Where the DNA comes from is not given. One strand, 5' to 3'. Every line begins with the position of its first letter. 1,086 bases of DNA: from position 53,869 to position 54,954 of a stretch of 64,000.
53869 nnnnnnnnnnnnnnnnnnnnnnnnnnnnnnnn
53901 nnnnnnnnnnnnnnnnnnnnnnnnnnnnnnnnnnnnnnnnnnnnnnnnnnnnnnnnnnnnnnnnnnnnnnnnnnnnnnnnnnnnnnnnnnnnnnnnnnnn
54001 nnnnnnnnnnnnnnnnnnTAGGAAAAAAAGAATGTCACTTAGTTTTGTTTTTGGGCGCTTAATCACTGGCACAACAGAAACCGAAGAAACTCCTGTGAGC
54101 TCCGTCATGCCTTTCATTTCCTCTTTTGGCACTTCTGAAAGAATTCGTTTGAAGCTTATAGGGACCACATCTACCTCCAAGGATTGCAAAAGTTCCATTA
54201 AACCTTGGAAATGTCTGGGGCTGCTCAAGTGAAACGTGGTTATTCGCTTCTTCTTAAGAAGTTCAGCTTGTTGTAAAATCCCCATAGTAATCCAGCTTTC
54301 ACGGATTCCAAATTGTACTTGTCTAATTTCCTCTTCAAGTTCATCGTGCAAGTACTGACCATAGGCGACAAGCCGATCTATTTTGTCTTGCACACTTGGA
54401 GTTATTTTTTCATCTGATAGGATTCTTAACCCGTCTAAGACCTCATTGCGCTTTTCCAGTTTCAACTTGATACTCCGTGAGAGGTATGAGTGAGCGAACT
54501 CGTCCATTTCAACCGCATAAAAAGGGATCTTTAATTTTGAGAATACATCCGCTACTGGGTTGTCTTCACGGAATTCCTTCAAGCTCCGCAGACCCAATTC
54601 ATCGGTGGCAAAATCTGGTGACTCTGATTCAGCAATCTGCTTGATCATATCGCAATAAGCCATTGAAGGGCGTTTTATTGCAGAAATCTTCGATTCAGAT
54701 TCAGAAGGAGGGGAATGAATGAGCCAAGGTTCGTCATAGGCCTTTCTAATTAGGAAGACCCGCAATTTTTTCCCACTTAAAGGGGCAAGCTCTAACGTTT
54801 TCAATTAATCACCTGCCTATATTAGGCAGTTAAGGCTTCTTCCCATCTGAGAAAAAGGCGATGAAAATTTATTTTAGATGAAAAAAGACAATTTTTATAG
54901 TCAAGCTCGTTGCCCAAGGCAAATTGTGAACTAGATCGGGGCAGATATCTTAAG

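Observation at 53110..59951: mvhDGA-hdrA gene string without hdrBC, followed by an MtdA-like fusion gene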

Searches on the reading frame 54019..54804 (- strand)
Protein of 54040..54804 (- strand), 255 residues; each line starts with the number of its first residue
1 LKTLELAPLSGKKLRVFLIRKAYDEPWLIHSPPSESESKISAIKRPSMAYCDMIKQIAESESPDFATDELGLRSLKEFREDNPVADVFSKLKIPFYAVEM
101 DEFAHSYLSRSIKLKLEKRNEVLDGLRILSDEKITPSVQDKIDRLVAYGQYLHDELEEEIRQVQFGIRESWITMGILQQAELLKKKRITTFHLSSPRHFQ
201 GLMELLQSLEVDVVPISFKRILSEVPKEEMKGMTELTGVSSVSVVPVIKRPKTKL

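Call 14: search_protein_representatives(protein=window:54040-54804:-)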
Query: 255 residues. Proteins with E-value up to 0.001 (for the whole library): 58; up to 1e-10: 34; up to 1e-30: 11. The best 58 are listed.
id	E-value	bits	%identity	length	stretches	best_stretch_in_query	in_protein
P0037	4.4e-81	288.1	51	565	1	1-255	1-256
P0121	1.0e-45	172.4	40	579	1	1-254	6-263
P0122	4.3e-43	163.8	46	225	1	1-220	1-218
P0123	3.1e-42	161.0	40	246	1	1-225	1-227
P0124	1.4e-41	158.9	38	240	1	3-227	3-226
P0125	4.8e-41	157.1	35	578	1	2-252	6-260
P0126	4.6e-40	153.9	35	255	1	1-245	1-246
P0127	3.0e-37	144.7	37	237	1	2-226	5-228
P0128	3.4e-37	144.5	36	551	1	1-226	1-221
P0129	8.7e-36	139.9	32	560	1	1-252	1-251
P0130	1.5e-34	135.9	37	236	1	1-222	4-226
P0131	2.7e-30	121.9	36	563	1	1-221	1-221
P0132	9.3e-30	120.2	38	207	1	1-198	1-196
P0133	1.5e-29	119.5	34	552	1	1-235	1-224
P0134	1.8e-29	119.3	30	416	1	1-252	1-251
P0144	5.8e-18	81.6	25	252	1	3-221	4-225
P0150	3.4e-14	69.2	23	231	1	1-216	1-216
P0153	8.0e-11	58.2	25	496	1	41-213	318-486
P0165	5.2e-06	42.5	24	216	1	55-215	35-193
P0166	1.1e-05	41.4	29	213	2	62-214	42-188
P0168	1.7e-05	40.8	25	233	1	47-209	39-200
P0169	2.0e-05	40.6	24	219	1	58-222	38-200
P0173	5.5e-05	39.1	23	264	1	3-221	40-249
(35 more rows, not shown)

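Call 15: search_protein_families(library=pfam, proteins=[P0123, P0126, P0144, P0150, P0153, P0165, P0166, P0168, P0169, P0173], max_evalue=1)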
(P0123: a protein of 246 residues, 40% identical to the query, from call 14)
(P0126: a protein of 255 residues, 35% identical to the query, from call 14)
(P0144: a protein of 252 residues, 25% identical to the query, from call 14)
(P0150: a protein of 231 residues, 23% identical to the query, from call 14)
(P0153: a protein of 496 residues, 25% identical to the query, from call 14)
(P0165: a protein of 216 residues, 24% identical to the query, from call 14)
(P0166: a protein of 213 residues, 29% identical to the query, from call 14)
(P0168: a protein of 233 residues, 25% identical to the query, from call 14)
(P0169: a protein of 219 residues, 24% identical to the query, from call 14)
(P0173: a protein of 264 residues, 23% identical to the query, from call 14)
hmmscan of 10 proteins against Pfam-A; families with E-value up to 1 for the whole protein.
P0123 (246 aa): 1 family
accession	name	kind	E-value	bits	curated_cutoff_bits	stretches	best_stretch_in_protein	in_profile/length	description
PF22485.1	DUF6987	-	0.17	12.1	26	1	107-217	19-125/200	Domain of unknown function (DUF6987)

P0126 (255 aa): 2 families
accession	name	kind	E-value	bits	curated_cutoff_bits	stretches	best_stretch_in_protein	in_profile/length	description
PF16853.11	CDC13_N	-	0.051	13.6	27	1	115-163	153-198/212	Cell division control protein 13 N-terminus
PF00462.30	Glutaredoxin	-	0.23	12.1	22.9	0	83-107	15-41/60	Glutaredoxin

P0144 (252 aa): 1 family
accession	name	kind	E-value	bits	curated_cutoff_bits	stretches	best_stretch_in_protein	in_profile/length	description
PF00462.30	Glutaredoxin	-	0.14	12.8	22.9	1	88-110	16-40/60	Glutaredoxin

P0150 (231 aa): 0 families

P0153 (496 aa): 19 families
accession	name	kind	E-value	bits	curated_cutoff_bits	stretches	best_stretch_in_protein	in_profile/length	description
PF09176.16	Mpt_N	-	5.5e-31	107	27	1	16-95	1-80/81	Methylene-tetrahydromethanopterin dehydrogenase, N-terminal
PF03807.23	F420_oxidored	-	8.5e-09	36.3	21.6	1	125-226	1-93/94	NADP oxidoreductase coenzyme F420-dependent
PF01262.27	AlaDh_PNT_C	-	3e-08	33.8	23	1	111-225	13-129/214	Alanine dehydrogenase/PNT, C-terminal domain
PF01488.26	Shikimate_DH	-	3.1e-06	27.7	24.3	1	118-217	7-101/138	Shikimate / quinate 5-dehydrogenase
PF02826.25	2-Hacid_dh_C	-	0.00042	20.2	25.1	1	120-162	33-74/178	D-isomer specific 2-hydroxyacid dehydrogenase, NAD binding domain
PF13460.12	NAD_binding_10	-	0.00043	20.6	27.2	1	131-203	2-71/184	NAD(P)H-binding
PF00148.24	Oxidored_nitro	-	0.00092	18.6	28.6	1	120-200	269-350/399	Nitrogenase component 1 type Oxidoreductase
PF00107.32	ADH_zinc_N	-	0.0029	18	31.8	1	135-162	2-29/129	Zinc-binding dehydrogenase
PF00208.27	ELFV_dehydrog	-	0.003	17.7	23.4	1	100-153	9-61/241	Glutamate/Leucine/Phenylalanine/Valine dehydrogenase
PF00106.31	adh_short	-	0.003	17.5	26.6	1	125-177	2-53/195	short chain dehydrogenase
PF03435.24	Sacchrp_dh_NADP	-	0.0055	17.5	25.1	1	130-202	4-78/129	Saccharopine dehydrogenase NADP binding domain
PF13241.12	NAD_binding_7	-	0.015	16.3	22.1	1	121-199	5-68/104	Putative NAD(P)-binding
PF03446.21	NAD_binding_2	-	0.015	15.8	21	1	130-198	5-61/161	NAD binding domain of 6-phosphogluconate dehydrogenase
PF02737.24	3HCDH_N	-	0.034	14.5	22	1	126-174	2-49/180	3-hydroxyacyl-CoA dehydrogenase, NAD binding domain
PF00389.36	2-Hacid_dh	-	0.049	13.8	24.6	1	161-222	9-66/134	D-isomer specific 2-hydroxyacid dehydrogenase, catalytic domain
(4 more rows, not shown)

P0165 (216 aa): 2 families
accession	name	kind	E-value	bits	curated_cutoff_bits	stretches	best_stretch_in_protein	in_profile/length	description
PF06050.19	HGD-D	-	0.0033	17.5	28.4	1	43-130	57-142/342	2-hydroxyglutaryl-CoA dehydratase, D-component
PF06840.17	PDC10_C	-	0.16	12.5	27.3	1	103-160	17-75/90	Programmed cell death protein 10, C-terminal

P0166 (213 aa): 0 families

P0168 (233 aa): 0 families

P0169 (219 aa): 1 family
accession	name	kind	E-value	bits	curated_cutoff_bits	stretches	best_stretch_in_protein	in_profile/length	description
PF09537.16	DUF2383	-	0.031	14.8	30.8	1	91-140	40-90/111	Domain of unknown function (DUF2383)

P0173 (264 aa): 0 families

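Call 33: predict_structure(alignment_id=A1)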
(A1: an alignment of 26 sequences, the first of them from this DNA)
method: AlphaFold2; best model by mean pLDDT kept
length: 262 residues; sequences in the alignment: 26
mean_pLDDT: 84.2   pTM: 0.79
mean pLDDT of the five models: 84.2, 82.2, 82.2, 77.7, 74.2
residues with pLDDT >= 90: 148; 70-90: 63; 50-70: 39; < 50: 12
segments of 3 or more residues with pLDDT < 50: 252-262
pLDDT, mean of each block of 10 residues (from residue 1): 79 96 75 55 77 94 96 85 92 96 88 92 94 94 95 93 90 96 96 94 95 91 60 56 72 45 41
secondary structure, 60 per line:
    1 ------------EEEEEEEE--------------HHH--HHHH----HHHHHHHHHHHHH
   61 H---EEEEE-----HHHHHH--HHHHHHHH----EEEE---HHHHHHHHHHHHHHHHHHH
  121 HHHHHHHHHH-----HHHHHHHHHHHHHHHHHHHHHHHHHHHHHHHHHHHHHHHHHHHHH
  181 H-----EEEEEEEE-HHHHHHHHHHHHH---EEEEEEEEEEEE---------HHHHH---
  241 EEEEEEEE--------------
elements in order: E13-20 H40-43 H48-61 E65-69 H75-80 H83-90 E95-98 H102-130 H136-181 E187-194 H196-208 E212-223 H233-237 E241-248

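Call 37: fold_search(model_id=the predicted structure, library=pdb)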
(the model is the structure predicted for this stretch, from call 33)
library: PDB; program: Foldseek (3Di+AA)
matches with E <= 10: 447; with E <= 0.001: 0
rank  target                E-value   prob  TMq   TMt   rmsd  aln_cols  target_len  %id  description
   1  4yds                  5.7e-02  0.30  0.26  0.28  17.4       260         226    9  FlaH from Sulfolobus acidocaldarius with ATP and Mg-Ion (released 2015-11-11)
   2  2zrf                  7.3e-02  0.18  0.21  0.18  15.9       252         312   10  MsRecA Q196N dATP form IV (released 2008-12-09)
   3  9wy1_A                8.3e-02  0.07  0.13  0.04  21.5       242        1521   12  Cryo-EM structure of Fks1 in apo state (released 2026-02-18)
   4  2zr0                  8.9e-02  0.28  0.23  0.20  15.0       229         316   12  MSRECA-Q196E mutant (released 2008-12-09)
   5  3bs4_A                1.0e-01  0.13  0.21  0.22  21.3       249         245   14  Crystal structure of uncharacterized protein PH0321 from Pyrococcus horikoshii in complex with an unknown peptide (released 2008-01-15)
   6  3eaq_A                1.2e-01  0.30  0.25  0.30  17.5       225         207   10  Novel dimerization motif in the DEAD box RNA helicase Hera form 2, complete dimer, symmetric (released 2008-12-09)
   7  2zrm                  1.2e-01  0.23  0.23  0.20  15.0       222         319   11  MsRecA dATP form IV (released 2008-12-09)
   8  1k30                  1.3e-01  0.28  0.27  0.22  10.5       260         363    9  Crystal Structure Analysis of Squash (Cucurbita moschata) glycerol-3-phosphate (1)-acyltransferase (released 2001-10-31)
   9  8rc5_1A               1.7e-01  0.16  0.20  0.23  17.4       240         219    6  Complex between the RecA-like Sak4 SSAP and the SaPI2 Stl master regulator (released 2025-03-05)
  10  2zrd                  1.7e-01  0.15  0.22  0.19  15.9       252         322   11  MsRecA Q196N ADP form IV (released 2008-12-09)
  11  2zrj                  1.7e-01  0.14  0.23  0.20  15.1       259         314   10  MsRecA Q196A ATPgS form IV (released 2008-12-09)
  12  8kd9_C                1.8e-01  0.38  0.29  0.37   9.4       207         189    9  Cryo-EM structure of Aquifex aeolicus minimal protein-only RNase P (HARP) in complex with pre-tRNAs (released 2024-08-14)
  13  8rxc_F                1.8e-01  0.12  0.20  0.15  17.9       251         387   11  RadA helicase from Streptococcus pneumoniae coordinating dsDNA (released 2024-10-30)
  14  2hjv_A                2.0e-01  0.18  0.23  0.34  17.7       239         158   10  Structure of the second domain (residues 207-368) of the Bacillus subtilis YxiN protein (released 2006-12-12)
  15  2zts_C                2.0e-01  0.14  0.25  0.27  17.8       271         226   13  Crystal structure of KaiC-like protein PH0186 from hyperthermophilic archaea Pyrococcus horikoshii OT3 (released 2009-03-24)
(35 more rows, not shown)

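Call 40: search_solved_structures(query=A1, max_evalue=10)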
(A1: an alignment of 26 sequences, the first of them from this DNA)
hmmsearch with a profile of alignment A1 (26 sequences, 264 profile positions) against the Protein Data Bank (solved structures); distinct sequences matched with E-value up to 10: 4.
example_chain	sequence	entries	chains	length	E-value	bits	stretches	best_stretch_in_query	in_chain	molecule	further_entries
7jj8_B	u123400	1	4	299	0.76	12.3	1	85-158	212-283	Zinc-binding lipoprotein AdcA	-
4zq0_A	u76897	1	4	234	1.7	11.1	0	122-171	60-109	14-3-3 protein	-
4f7r_A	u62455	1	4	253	1.9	11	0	122-171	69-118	14-3-3 protein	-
5by9_A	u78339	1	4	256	2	10.9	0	122-171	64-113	14-3-3 protein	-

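Call 41: search_protein_families(library=pfam, alignment_id=A1, max_evalue=1)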
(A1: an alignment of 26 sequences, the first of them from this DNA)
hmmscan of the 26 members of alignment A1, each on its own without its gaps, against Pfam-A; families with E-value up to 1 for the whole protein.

A. member 1, seq(262 aa): 0 families

B. families by the number of members that match (of 26 scanned): 39 families (the first 25 are shown)
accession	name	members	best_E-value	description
PF05183.17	RdRP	6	3e-05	RNA dependent RNA polymerase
PF00462.30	Glutaredoxin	3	0.026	Glutaredoxin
PF05204.19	Hom_end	2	0.0005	Homing endonuclease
PF11083.13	Relaxase_C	1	0.0053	C-terminal helical hairpin domain from relaxase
PF01171.26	ATP_bind_3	1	0.0067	PP-loop family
PF03233.18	Cauli_AT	1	0.0079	Aphid transmission protein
PF03870.21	RNA_pol_Rpb8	1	0.017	RNA polymerase Rpb8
PF19677.4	DUF6179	1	0.019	Family of unknown function (DUF6179)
PF03532.18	OMS28_porin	1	0.019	OMS28 porin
PF12867.12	DinB_2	1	0.026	DinB superfamily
PF13497.11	DUF4121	1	0.029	Domain of unknown function (DUF4121)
PF21007.2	FBF1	1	0.029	Fas-binding factor 1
PF14527.11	LAGLIDADG_WhiA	1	0.038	WhiA LAGLIDADG-like domain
PF18593.6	CdiI_2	1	0.057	CdiI immunity protein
PF01709.26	Transcrip_reg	1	0.057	TACO1/YebC second and third domain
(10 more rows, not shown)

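Call 48: find_related_loci(query=A1, collection=metagenome_contigs, flank=9000)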
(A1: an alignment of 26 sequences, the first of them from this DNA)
Query A1 (262 aa) in metagenome_contigs; peptide patterns used: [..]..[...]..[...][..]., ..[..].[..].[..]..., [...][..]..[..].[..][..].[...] (x = any residue, [..] = any of these).
600 stretches matched a pattern (row limit reached: there are more); 281 encode a relative of the query (tblastn E <= 1e-3); the best 80 are kept; 80 distinct loci.
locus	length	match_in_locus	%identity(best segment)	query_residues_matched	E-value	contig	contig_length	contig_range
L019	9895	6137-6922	96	1-262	6e-170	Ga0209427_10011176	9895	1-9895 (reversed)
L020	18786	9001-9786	81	1-262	5e-145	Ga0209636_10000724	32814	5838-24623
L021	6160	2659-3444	85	1-262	2e-145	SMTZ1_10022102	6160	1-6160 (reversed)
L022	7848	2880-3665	81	1-262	5e-145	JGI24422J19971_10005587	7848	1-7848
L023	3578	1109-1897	65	1-262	9e-112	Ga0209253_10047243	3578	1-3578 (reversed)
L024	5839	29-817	65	1-262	6e-110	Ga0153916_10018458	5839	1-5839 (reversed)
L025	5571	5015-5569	63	1-184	2e-79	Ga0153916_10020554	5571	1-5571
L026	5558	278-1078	40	1-262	9e-58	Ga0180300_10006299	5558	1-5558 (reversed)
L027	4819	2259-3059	42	1-262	1e-57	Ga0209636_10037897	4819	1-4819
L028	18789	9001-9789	42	1-262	9e-57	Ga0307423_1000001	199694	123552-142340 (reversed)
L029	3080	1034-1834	42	1-262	4e-57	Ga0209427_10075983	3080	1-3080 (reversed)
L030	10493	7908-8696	42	1-262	9e-57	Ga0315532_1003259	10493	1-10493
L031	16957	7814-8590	41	1-262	1e-56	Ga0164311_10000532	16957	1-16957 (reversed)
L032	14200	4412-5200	41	1-262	4e-56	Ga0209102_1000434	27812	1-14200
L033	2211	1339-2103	43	1-262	3e-57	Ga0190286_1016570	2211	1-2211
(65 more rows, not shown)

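Call 71: find_encoding_contigs(protein=P0153, flank=6000, max_places=2)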
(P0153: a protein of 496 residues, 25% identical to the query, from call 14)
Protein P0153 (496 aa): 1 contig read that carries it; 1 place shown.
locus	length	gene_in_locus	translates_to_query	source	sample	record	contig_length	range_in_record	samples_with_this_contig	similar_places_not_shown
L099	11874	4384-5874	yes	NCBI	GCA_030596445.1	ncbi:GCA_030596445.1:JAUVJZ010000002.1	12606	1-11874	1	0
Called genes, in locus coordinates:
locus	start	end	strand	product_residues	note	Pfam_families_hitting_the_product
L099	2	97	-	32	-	?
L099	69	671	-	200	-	PF01618:MotA_ExbB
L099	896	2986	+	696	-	PF13529:Peptidase_C39_2, PF02412:TSP_3 (weak)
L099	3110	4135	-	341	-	PF04014:MazE_antitoxin, PF01895:PhoU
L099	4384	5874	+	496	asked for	PF09176:Mpt_N, PF01262:AlaDh_PNT_C, PF01488:Shikimate_DH (weak), PF03807:F420_oxidored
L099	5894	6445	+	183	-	-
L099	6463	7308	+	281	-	PF10418:DHODB_Fe-S_bind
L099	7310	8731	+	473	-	PF14691:Fer4_20, PF00070:Pyr_redox (faint), PF07992:Pyr_redox_2, PF13450:NAD_binding_8 (faint)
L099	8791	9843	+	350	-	PF01208:URO-D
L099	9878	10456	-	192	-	PF08901:DUF1847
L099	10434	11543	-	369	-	PF12838:Fer4_7 (weak), PF13183:Fer4_8, PF13187:Fer4_9 (weak), PF13237:Fer4_10 (weak), PF13484:Fer4_16 (weak), PF13534:Fer4_17 (weak), PF02754:CCG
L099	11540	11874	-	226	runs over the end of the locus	PF00753:Lactamase_B, PF12706:Lactamase_B_2 (weak)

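Call 73: search_protein_families(library=ncbifam, proteins=[L099:6463-7305:+, L099:7310-8728:+, L099:5894-6442:+, L099:8791-9840:+], max_evalue=0.00001)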
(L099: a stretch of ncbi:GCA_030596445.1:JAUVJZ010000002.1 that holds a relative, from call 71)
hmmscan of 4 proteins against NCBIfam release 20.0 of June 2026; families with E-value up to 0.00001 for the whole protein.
L099:6463-7305:+ (281 aa): 14 families
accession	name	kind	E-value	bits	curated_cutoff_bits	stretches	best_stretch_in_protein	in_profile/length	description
NF004862.0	PRK06222.1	subfamily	2.1e-125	417.9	220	1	6-279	2-275/281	sulfide/dihydroorotate dehydrogenase-like FAD/NAD-binding protein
NF009414.0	PRK12778.1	equivalog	2.3e-111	373.3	1103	1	6-276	2-272/752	bifunctional dihydroorotate dehydrogenase B NAD binding subunit/NADPH-dependent glutamate synthase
NF009413.0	PRK12775.1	equivalog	2.2e-96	323.7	1895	1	6-277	2-273/1006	putative trifunctional 2-polyprenylphenol hydroxylase/glutamate synthase subunit beta/ferritin domain-containing protein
NF009415.0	PRK12779.1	equivalog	5.9e-69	233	1519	1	5-269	650-935/944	putative bifunctional glutamate synthase subunit beta/2-polyprenylphenol hydroxylase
NF000796.0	PRK00054.1-1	equivalog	1.9e-43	148.5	224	1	31-252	28-235/254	dihydroorotate dehydrogenase electron transfer subunit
NF000798.0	PRK00054.1-3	equivalog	3e-33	115.5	219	1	19-252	19-242/244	dihydroorotate dehydrogenase electron transfer subunit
NF000799.0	PRK00054.1-4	equivalog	4.2e-33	114.5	314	1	22-248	23-252/258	dihydroorotate dehydrogenase electron transfer subunit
NF000797.0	PRK00054.1-2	equivalog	2e-28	99.4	270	1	29-248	39-261/267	dihydroorotate dehydrogenase electron transfer subunit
TIGR02911.1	sulfite_red_B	equivalog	1.7e-18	66.7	288.6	1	30-248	29-252/261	anaerobic sulfite reductase subunit AsrB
NF006220.0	PRK08345.1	subfamily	9.9e-17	61.1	395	1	7-248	14-283/294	cytochrome-c3 hydrogenase subunit gamma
NF004470.0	PRK05802.1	equivalog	1.7e-16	60.2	313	1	7-236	69-308/330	sulfide/dihydroorotate dehydrogenase-like FAD/NAD-binding protein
NF040835.1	sulfhyd_HydG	equivalog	2e-12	46.9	650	1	20-248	36-280/292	NADPH-dependent hydrogenase/sulfhydrogenase 1 subunit gamma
NF040830.1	sulfhyd_ShyC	equivalog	1.2e-10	41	600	1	7-149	10-157/288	NAD(P)-dependent hydrogenase/sulfhydrogenase 2 subunit gamma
NF005128.0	PRK06567.1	equivalog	1.1e-09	36.7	1072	1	20-134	807-924/1031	putative bifunctional glutamate synthase subunit beta/2-polyprenylphenol hydroxylase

L099:7310-8728:+ (473 aa): 35 families (the best 25 are shown)
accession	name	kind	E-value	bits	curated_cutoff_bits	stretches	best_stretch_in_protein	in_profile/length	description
NF009414.0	PRK12778.1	equivalog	5.3e-215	716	1103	1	5-469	287-750/752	bifunctional dihydroorotate dehydrogenase B NAD binding subunit/NADPH-dependent glutamate synthase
TIGR01316.1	gltA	equivalog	1.4e-190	633.9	471.75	1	22-468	2-449/449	NADPH-dependent glutamate synthase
NF009413.0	PRK12775.1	equivalog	2.2e-168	562.1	1895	1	9-470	294-756/1006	putative trifunctional 2-polyprenylphenol hydroxylase/glutamate synthase subunit beta/ferritin domain-containing protein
NF009454.0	PRK12814.1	equivalog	2.1e-123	413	916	2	60-471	104-503/657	putative NADPH-dependent glutamate synthase small subunit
NF009415.0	PRK12779.1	equivalog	3.9e-122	409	1519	1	53-464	203-622/944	putative bifunctional glutamate synthase subunit beta/2-polyprenylphenol hydroxylase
NF009410.0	PRK12771.1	subfamily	2.4e-118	396.2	516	1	60-471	50-448/566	NAD(P)-binding protein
TIGR01318.1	gltD_gamma_fam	subfamily_domain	1.9e-109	366.3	482.95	1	21-468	15-465/467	glutamate synthase, small subunit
NF009408.0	PRK12769.1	equivalog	6.2e-103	345.1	1003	1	22-469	201-652/659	formate-dependent uric acid utilization protein AegA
NF010590.0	PRK13984.1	equivalog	2.6e-95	319.9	946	1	6-470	150-608/611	putative oxidoreductase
NF009451.0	PRK12809.1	equivalog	1.1e-90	304.7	1154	1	23-464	185-630/639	formate-dependent uric acid utilization protein YgfT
NF009409.0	PRK12770.1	subfamily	3.6e-84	282.9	343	1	144-472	12-354/360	putative glutamate synthase subunit beta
TIGR03315.1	Se_ygfK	equivalog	2.3e-83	280.2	835.3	1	60-464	447-835/1012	putative selenate reductase subunit YgfK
TIGR01317.1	GOGAT_sm_gam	subfamily_domain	2.5e-77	260.8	447.7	1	17-472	13-482/485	glutamate synthase small subunit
NF045663.1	diclust_near_Sec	equivalog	2.2e-46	158.3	530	1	55-245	15-199/759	pyridine nucleotide-disulfide oxidoreductase/dicluster-binding protein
TIGR01292.1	TRX_reduct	equivalog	3.7e-16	58.8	343.45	1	283-468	135-300/300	thioredoxin-disulfide reductase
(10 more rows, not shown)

L099:5894-6442:+ (183 aa): 0 families

L099:8791-9840:+ (350 aa): 5 families
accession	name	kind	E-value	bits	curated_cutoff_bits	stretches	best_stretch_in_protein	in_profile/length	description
NF004889.0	PRK06252.1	subfamily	3.1e-95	319.1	244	1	3-343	2-338/340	methylcobalamin:coenzyme M methyltransferase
NF040654.1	MtaA_Meth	equivalog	1.6e-92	310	400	1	5-341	1-335/337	methylcobamide:CoM methyltransferase MtaA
TIGR01463.1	mtaA_cmuA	subfamily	1.1e-84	284.6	235.4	1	4-341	2-338/340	MtaA/CmuA family methyltransferase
NF041608.1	methylcob_mtaseMtbA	equivalog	1.7e-76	257.6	600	1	3-341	2-337/339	methylcobamide:CoM methyltransferase MtbA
TIGR01464.1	hemE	equivalog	2.2e-29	102.6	302.95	1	11-336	2-334/338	uroporphyrinogen decarboxylase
